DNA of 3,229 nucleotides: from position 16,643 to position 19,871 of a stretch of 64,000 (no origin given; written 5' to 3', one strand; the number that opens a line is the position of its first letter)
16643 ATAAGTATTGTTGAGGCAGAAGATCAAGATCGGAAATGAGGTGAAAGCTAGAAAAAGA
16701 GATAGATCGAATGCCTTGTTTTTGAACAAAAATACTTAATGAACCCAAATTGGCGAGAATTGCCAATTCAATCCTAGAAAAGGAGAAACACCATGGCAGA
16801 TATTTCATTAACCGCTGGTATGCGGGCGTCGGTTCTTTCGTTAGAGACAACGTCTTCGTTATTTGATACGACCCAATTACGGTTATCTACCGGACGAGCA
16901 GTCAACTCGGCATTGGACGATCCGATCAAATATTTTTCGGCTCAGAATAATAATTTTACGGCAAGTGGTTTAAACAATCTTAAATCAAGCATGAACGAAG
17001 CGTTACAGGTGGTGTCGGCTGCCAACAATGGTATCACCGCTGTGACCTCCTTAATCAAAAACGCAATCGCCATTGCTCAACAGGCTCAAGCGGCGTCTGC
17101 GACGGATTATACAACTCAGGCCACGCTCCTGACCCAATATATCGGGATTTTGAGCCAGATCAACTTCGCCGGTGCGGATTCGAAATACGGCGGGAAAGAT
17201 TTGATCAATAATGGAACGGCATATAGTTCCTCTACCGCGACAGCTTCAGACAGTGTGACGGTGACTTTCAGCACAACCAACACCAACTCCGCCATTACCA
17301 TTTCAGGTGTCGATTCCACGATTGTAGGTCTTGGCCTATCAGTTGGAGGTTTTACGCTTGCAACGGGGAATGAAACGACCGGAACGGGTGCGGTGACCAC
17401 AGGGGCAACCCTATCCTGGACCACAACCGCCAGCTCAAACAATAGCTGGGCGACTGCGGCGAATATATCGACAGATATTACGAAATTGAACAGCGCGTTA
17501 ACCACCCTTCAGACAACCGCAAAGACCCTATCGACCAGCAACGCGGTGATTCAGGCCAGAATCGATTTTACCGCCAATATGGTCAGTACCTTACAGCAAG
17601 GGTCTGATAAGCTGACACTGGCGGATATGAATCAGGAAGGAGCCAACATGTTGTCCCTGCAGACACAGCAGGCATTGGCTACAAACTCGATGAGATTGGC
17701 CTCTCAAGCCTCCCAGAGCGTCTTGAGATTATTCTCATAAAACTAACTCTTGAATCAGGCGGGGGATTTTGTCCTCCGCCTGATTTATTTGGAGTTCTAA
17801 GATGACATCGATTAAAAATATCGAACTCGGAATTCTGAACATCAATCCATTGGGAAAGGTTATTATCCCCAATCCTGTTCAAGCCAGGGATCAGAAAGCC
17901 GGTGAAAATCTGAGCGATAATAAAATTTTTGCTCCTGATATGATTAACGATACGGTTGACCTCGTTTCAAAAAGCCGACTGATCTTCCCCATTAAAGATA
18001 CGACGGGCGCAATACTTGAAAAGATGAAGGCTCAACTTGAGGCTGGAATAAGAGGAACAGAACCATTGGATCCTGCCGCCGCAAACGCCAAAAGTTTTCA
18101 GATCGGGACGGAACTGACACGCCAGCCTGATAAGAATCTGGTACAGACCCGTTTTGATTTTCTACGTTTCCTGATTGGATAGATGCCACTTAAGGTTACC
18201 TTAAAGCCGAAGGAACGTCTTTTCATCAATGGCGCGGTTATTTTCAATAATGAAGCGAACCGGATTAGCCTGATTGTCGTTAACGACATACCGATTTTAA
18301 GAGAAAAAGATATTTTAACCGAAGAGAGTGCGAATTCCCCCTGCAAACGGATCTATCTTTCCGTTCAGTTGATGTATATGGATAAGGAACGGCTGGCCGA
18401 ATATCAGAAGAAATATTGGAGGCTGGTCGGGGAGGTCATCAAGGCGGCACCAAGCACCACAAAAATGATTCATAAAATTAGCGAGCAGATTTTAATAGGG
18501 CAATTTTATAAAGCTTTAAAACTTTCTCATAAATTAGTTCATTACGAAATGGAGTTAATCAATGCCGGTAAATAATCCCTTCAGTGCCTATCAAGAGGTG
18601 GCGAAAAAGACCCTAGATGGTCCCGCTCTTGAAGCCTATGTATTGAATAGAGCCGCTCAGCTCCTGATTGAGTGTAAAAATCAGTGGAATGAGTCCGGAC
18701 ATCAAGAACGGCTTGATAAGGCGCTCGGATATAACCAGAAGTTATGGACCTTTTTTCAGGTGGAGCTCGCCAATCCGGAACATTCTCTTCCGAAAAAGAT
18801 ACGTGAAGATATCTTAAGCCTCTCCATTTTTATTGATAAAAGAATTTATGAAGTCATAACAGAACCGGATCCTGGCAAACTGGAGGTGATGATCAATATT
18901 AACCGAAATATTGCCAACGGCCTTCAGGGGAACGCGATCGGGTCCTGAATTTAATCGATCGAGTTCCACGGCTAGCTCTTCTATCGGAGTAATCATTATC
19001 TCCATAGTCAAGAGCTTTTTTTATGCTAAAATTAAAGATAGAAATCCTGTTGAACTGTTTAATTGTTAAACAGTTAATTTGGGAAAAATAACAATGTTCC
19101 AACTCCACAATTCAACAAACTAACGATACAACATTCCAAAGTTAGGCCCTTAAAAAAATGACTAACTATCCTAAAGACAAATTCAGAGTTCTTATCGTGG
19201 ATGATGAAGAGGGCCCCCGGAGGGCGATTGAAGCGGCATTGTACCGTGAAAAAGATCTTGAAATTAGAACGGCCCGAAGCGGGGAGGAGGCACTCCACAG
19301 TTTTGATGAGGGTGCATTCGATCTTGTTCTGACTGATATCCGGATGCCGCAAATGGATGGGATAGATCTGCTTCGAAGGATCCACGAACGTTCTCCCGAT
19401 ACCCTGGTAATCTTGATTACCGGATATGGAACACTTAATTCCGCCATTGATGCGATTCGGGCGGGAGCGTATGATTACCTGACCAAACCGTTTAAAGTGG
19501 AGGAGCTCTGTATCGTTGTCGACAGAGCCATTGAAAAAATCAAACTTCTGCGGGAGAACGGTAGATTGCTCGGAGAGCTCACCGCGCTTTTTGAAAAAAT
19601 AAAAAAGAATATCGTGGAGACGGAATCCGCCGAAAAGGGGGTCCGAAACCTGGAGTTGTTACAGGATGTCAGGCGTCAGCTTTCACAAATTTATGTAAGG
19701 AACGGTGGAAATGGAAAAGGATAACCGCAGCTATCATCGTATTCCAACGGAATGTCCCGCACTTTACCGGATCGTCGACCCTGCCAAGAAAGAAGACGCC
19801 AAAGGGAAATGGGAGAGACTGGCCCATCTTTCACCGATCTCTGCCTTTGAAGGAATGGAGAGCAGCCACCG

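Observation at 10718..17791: Sigma-54-driven flagellin glycosylation module immediately upstream of a Ser/Thr-rich flagellin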

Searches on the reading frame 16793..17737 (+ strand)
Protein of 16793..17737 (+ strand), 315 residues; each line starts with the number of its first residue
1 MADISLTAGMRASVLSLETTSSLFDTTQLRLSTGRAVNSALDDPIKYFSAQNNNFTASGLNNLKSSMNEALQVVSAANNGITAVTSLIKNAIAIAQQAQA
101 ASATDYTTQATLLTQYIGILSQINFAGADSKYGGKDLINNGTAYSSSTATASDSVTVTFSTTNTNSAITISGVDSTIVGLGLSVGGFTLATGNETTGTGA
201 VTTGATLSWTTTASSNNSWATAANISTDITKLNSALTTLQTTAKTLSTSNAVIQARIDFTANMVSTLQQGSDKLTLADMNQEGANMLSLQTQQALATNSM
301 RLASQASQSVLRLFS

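Call 5: search_protein_families(library=pfam, proteins=[window:16793-17737:+], max_evalue=0.01)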
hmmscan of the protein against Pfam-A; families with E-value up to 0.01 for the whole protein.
window:16793-17737:+ (315 aa): 2 families
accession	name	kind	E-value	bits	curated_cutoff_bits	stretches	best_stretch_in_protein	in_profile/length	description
PF00669.25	Flagellin_N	-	5.9e-08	33.3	26.6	1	16-140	13-136/139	Bacterial flagellin N-terminal helical region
PF00700.27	Flagellin_C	-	0.0013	19.4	23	1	230-314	2-86/86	Bacterial flagellin C-terminal helical region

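Call 22: search_protein_families(library=ncbifam, proteins=[window:16793-17737:+], max_evalue=0.1)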
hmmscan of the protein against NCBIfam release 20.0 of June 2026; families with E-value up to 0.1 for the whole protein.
window:16793-17737:+ (315 aa): 5 families
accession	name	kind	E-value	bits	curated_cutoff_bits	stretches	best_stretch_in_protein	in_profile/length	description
NF009330.0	PRK12688.1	subfamily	4.1e-35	121.4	614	2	1-108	1-107/752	flagellin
NF011295.0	PRK14708.1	subfamily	2.7e-32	111.8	1384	2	1-214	1-215/888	flagellin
NF009329.0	PRK12687.1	subfamily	6.7e-11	42.2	311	1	14-314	14-312/313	flagellin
NF009449.0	PRK12807.1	subfamily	2.2e-06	27.5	347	1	27-309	26-281/287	flagellin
NF009444.0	PRK12802.1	equivalog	0.0003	20.4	332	0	17-178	18-181/282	flagellin domain-containing protein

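Call 77: find_related_loci(query=A6, collection=metagenome_contigs, flank=10000)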
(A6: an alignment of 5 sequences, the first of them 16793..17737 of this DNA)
Query A6 (315 aa) in metagenome_contigs; peptide patterns used: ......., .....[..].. (x = any residue, [..] = any of these).
264 stretches matched a pattern; 128 encode a relative of the query (tblastn E <= 1e-3); the best 80 are kept; 79 distinct loci.
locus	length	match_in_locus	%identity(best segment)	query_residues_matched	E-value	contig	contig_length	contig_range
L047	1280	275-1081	46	3-314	4e-76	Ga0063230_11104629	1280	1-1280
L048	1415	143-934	46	1-314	1e-71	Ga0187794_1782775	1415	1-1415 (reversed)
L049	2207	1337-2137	48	1-314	1e-66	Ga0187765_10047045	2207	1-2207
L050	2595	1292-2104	47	4-314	1e-65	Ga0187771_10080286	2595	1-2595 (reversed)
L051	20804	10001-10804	45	3-314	2e-64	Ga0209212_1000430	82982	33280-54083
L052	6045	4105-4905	44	3-314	4e-64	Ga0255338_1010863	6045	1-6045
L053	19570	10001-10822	44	1-314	3e-64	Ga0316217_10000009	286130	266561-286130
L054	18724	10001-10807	42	1-314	3e-63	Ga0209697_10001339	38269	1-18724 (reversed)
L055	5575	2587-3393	44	2-314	6e-63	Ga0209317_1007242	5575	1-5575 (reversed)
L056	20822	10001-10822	44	1-314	4e-63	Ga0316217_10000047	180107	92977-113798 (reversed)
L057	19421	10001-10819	44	2-314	5e-63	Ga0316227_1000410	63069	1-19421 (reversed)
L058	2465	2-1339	44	1-314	5e-64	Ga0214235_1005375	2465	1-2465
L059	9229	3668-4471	45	3-314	3e-63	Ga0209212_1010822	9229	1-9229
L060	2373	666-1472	44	2-314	9e-64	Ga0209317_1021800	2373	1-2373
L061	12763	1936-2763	44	2-314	3e-62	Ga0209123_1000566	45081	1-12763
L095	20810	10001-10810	43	1-314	1e-59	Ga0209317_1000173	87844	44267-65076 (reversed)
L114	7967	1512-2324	39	1-314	2e-56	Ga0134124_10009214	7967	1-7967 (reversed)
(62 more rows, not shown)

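Call 82: search_protein_families(library=pfam, proteins=[L095:1987-6624:+, L095:6810-9773:+, L095:10877-11605:+, L095:12698-13966:-, L095:13966-15756:-, L095:15761-19117:-, L095:19117-20790:-, L114:133-1371:+, L114:2419-3045:+, L114:3889-5214:-], max_evalue=0.00001)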
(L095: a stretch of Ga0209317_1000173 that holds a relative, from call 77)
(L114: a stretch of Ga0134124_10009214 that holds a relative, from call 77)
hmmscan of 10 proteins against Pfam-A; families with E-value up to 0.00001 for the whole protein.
L095:1987-6624:+ (1546 aa): 20 families
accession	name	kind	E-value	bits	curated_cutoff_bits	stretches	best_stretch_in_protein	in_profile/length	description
PF13414.12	TPR_11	-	4.6e-77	253.9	26.8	5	1072-1113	1-42/42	TPR repeat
PF07719.23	TPR_2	-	1.2e-73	237.7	27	2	1067-1097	3-33/34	Tetratricopeptide repeat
PF00515.34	TPR_1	-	3.4e-73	239.2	27.8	3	1067-1097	3-33/34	Tetratricopeptide repeat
PF13432.12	TPR_16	-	2.2e-54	181.8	32.7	3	1104-1165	2-63/65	Tetratricopeptide repeat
PF13181.12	TPR_8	-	4e-53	173.5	25.7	0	1067-1097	3-33/34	Tetratricopeptide repeat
PF13431.12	TPR_17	-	2.1e-47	155.9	24.4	0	1020-1051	2-33/34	Tetratricopeptide repeat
PF13424.12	TPR_12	-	5.3e-43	145.5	30.1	3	1169-1231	5-75/77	Tetratricopeptide repeat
PF14559.12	TPR_19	-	9.5e-42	141.6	25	1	1111-1173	3-64/68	Tetratricopeptide repeat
PF13428.12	TPR_14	-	5.5e-41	135.2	23.5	0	1100-1142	2-44/44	Tetratricopeptide repeat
PF13176.12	TPR_7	-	1.2e-27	94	27.9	0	1203-1236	1-34/36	Tetratricopeptide repeat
PF13374.12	TPR_10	-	5.3e-22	77.5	27.5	0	1135-1162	4-31/42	Tetratricopeptide repeat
PF24575.1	TPR_Slam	-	4e-21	75.8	35.2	0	610-662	50-102/104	Surface lipoprotein assembly modifier, N-terminal TPR repeats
PF13174.12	TPR_6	-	3.4e-19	68.5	26.3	0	1067-1096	2-31/33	Tetratricopeptide repeat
PF23914.1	TPR_CcmH_CycH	-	2.8e-13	50.4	42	1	1086-1198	37-152/158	Cytochrome c-type biogenesis protein H TPR domain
PF13371.12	TPR_9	-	3.2e-13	49.9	35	0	1080-1136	10-66/73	Tetratricopeptide repeat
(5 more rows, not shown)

L095:6810-9773:+ (988 aa): 20 families
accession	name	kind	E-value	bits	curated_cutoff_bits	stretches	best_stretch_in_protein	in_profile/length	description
PF13414.12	TPR_11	-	2.5e-68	225.9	26.8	6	109-146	1-38/42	TPR repeat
PF00515.34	TPR_1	-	8.9e-58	190.3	27.8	3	548-578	1-31/34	Tetratricopeptide repeat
PF07719.23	TPR_2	-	6.7e-55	179.1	27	1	548-578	1-31/34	Tetratricopeptide repeat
PF13431.12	TPR_17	-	5.3e-45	148.4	24.4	0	638-671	1-34/34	Tetratricopeptide repeat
PF13181.12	TPR_8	-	6.2e-43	141.7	25.7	0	548-578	1-31/34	Tetratricopeptide repeat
PF13424.12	TPR_12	-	3e-39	133.5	30.1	6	67-133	2-76/77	Tetratricopeptide repeat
PF13432.12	TPR_16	-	4.4e-39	132.9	32.7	3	519-576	2-59/65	Tetratricopeptide repeat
PF14559.12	TPR_19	-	2.3e-33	114.7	25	0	526-572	3-49/68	Tetratricopeptide repeat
PF13176.12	TPR_7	-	7.2e-30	100.9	27.9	0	618-647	1-32/36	Tetratricopeptide repeat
PF13428.12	TPR_14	-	1.3e-26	90.8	23.5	0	520-555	7-42/44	Tetratricopeptide repeat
PF13374.12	TPR_10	-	1.1e-18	67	27.5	0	583-612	3-32/42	Tetratricopeptide repeat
PF23914.1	TPR_CcmH_CycH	-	5.5e-18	65.7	42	1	158-219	38-99/158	Cytochrome c-type biogenesis protein H TPR domain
PF24575.1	TPR_Slam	-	2.5e-16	60.4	35.2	0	521-558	54-91/104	Surface lipoprotein assembly modifier, N-terminal TPR repeats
PF13371.12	TPR_9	-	2.4e-14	53.5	35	0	629-686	8-65/73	Tetratricopeptide repeat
PF13174.12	TPR_6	-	3e-13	49.9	26.3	0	652-682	2-32/33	Tetratricopeptide repeat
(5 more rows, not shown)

L095:10877-11605:+ (243 aa): 0 families

L095:12698-13966:- (422 aa): 0 families

L095:13966-15756:- (596 aa): 15 families
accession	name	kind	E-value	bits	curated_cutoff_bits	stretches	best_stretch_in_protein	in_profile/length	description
PF13844.12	Glyco_transf_41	-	5.3e-57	193.7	25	2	224-377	74-228/543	Glycosyl transferase family 41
PF00515.34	TPR_1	-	1e-19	69.9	27.8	1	77-109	2-34/34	Tetratricopeptide repeat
PF07719.23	TPR_2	-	2.7e-19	68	27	1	77-108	2-33/34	Tetratricopeptide repeat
PF13181.12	TPR_8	-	2e-17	62.3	25.7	0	77-108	2-33/34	Tetratricopeptide repeat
PF13432.12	TPR_16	-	3.9e-17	62.8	32.7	2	46-107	1-62/65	Tetratricopeptide repeat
PF14559.12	TPR_19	-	5.7e-16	59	25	0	54-96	3-45/68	Tetratricopeptide repeat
PF13431.12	TPR_17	-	7.5e-16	57.5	24.4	0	98-130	1-33/34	Tetratricopeptide repeat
PF13428.12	TPR_14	-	7.1e-14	51.4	23.5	0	77-118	2-43/44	Tetratricopeptide repeat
PF13424.12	TPR_12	-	6.3e-12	46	30.1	1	47-106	8-75/77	Tetratricopeptide repeat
PF13414.12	TPR_11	-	9.6e-12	44.8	26.8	0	88-120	6-38/42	TPR repeat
PF13176.12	TPR_7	-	6.3e-09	35.7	27.9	0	78-111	1-34/36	Tetratricopeptide repeat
PF23914.1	TPR_CcmH_CycH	-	1.4e-08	35.2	42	0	6-73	82-152/158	Cytochrome c-type biogenesis protein H TPR domain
PF13174.12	TPR_6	-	6.9e-08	33.1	26.3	0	11-39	3-31/33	Tetratricopeptide repeat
PF13429.12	TPR_15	-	8.7e-08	32.4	26.2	0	2-91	104-195/280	Tetratricopeptide repeat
PF24575.1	TPR_Slam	-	3e-07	31.2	35.2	0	83-131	54-102/104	Surface lipoprotein assembly modifier, N-terminal TPR repeats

L095:15761-19117:- (1118 aa): 13 families
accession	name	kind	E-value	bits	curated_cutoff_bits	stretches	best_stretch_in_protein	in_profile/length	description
PF13844.12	Glyco_transf_41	-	3.5e-60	204.2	25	2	257-412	71-228/543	Glycosyl transferase family 41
PF13414.12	TPR_11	-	1.8e-29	101.6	26.8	1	193-219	4-30/42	TPR repeat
PF07719.23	TPR_2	-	1.3e-23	81.6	27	1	183-216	1-34/34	Tetratricopeptide repeat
PF00515.34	TPR_1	-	4.4e-23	80.5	27.8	1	183-216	1-34/34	Tetratricopeptide repeat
PF13181.12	TPR_8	-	3.5e-20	70.8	25.7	1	184-216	2-34/34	Tetratricopeptide repeat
PF13431.12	TPR_17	-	1.5e-19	69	24.4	0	172-203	2-33/34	Tetratricopeptide repeat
PF13432.12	TPR_16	-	1.8e-14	54.3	32.7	1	120-183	2-65/65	Tetratricopeptide repeat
PF13428.12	TPR_14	-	6.7e-13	48.4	23.5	0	121-157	7-43/44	Tetratricopeptide repeat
PF13424.12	TPR_12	-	3.2e-11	43.7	30.1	1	150-213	4-75/77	Tetratricopeptide repeat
PF14559.12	TPR_19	-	6.8e-09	36.4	25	0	163-221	5-63/68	Tetratricopeptide repeat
PF13374.12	TPR_10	-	5.9e-07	29.7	27.5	0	187-212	6-31/42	Tetratricopeptide repeat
PF05830.17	NodZ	-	1.1e-06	28.1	28.3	0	826-861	26-60/322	Nodulation protein Z (NodZ)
PF13176.12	TPR_7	-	5.7e-06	26.5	27.9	0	185-218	1-34/36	Tetratricopeptide repeat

L095:19117-20790:- (557 aa): 11 families
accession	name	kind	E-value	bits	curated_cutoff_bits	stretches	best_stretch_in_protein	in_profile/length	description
PF14559.12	TPR_19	-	4e-21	75.6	25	0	397-438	3-44/68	Tetratricopeptide repeat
PF00535.33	Glycos_transf_2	-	2.1e-18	67.3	23.3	1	174-293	1-129/168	Glycosyl transferase family 2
PF13432.12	TPR_16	-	1.1e-17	64.5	32.7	1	392-439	4-51/65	Tetratricopeptide repeat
PF13431.12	TPR_17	-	3e-15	55.6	24.4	0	413-439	7-33/34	Tetratricopeptide repeat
PF07719.23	TPR_2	-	7.3e-15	54.2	27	0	419-451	1-33/34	Tetratricopeptide repeat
PF13428.12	TPR_14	-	1.3e-10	41.3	23.5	0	390-428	6-44/44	Tetratricopeptide repeat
PF00515.34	TPR_1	-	1.6e-10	40.8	27.8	0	419-450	1-32/34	Tetratricopeptide repeat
PF13424.12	TPR_12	-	3.7e-09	37.1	30.1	0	385-449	3-75/77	Tetratricopeptide repeat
PF12895.13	ANAPC3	-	2.2e-08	34.7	27.2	1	399-474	3-77/82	Anaphase-promoting complex, cyclosome, subunit 3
PF07721.20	TPR_4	-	7.5e-08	32.7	27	0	421-442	3-24/26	Tetratricopeptide repeat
PF13414.12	TPR_11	-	5.9e-06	26.3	26.8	0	397-431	6-40/42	TPR repeat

L114:133-1371:+ (413 aa): 1 family
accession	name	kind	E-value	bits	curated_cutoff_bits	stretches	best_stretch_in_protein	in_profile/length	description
PF13844.12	Glyco_transf_41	-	1.3e-65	222.1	25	2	216-399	364-543/543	Glycosyl transferase family 41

L114:2419-3045:+ (209 aa): 0 families

L114:3889-5214:- (441 aa): 1 family
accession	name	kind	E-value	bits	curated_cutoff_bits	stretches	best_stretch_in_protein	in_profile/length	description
PF00291.31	PALP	-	8.2e-83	278.6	35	1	57-343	4-295/295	Pyridoxal-phosphate dependent enzyme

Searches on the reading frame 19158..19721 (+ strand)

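Call 63: search_protein_families(library=ncbifam, proteins=[window:19158-19721:+], max_evalue=0.001)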
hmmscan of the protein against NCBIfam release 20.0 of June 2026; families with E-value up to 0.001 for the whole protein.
window:19158-19721:+ (188 aa): 100 families (the best 25 are shown)
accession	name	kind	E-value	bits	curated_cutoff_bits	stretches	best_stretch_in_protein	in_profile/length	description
NF008469.0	PRK11361.1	equivalog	6.5e-34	117.4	714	1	9-146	5-141/461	acetoacetate metabolism transcriptional regulator AtoC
NF053512.1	nitric_RR_NosR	exception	7.8e-34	117.4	400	1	11-141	1-131/422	response regulator c-di-GMP phosphodiesterase, NosR family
NF051870.1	NAssimRespRegNtrX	equivalog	5.3e-30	104.7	600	1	11-140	4-134/452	nitrogen assimilation response regulator NtrX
TIGR01818.1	ntrC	equivalog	1.4e-29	103.2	558.6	1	11-129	1-118/463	nitrogen regulation protein NR(I)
NF006900.1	PRK09390.1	equivalog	9.2e-27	93.9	255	1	8-129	4-124/203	response regulator FixJ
NF045505.1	RR_RssB_Pseudo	equivalog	6.1e-26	91.4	700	1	8-146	5-143/394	two-component system response regulator RssB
NF049963.1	RespRegFlgRCampy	domain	2.8e-25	89.1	750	1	11-158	3-142/429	fla regulon two-component system response regulator FlgR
NF008176.1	PRK10923.1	equivalog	1.4e-24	86.5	620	1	10-129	5-123/469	nitrogen regulation protein NR(I)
NF041946.1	LuxO_transreg_Vib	equivalog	6.3e-23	81.3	800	1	31-130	18-117/463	quorum-sensing sigma-54 dependent transcriptional regulator LuxO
NF007689.0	PRK10365.1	equivalog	8.6e-23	80.8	760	1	6-128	3-124/441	sigma-54-dependent response regulator transcription factor ZraR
NF001965.0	PRK00742.1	subfamily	2e-21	76.6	293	1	7-136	2-135/357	chemotaxis-specific protein-glutamate methyltransferase CheB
NF051850.1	RespRegRprY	equivalog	6.6e-21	74.8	370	1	7-169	3-166/234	response regulator transcription factor RprY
NF046022.1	RespRegCpdRBruc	equivalog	3.5e-20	72.2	180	1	10-126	3-118/120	cell cycle two-component system response regulator CpdR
NF011695.0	PRK15115.1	equivalog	2.1e-19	69.7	763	1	8-128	6-125/445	two-component system response regulator GlrR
NF041733.1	resp_reg_CseB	equivalog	3.6e-19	69.1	350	1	10-121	2-111/228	two-component system response regulator CseB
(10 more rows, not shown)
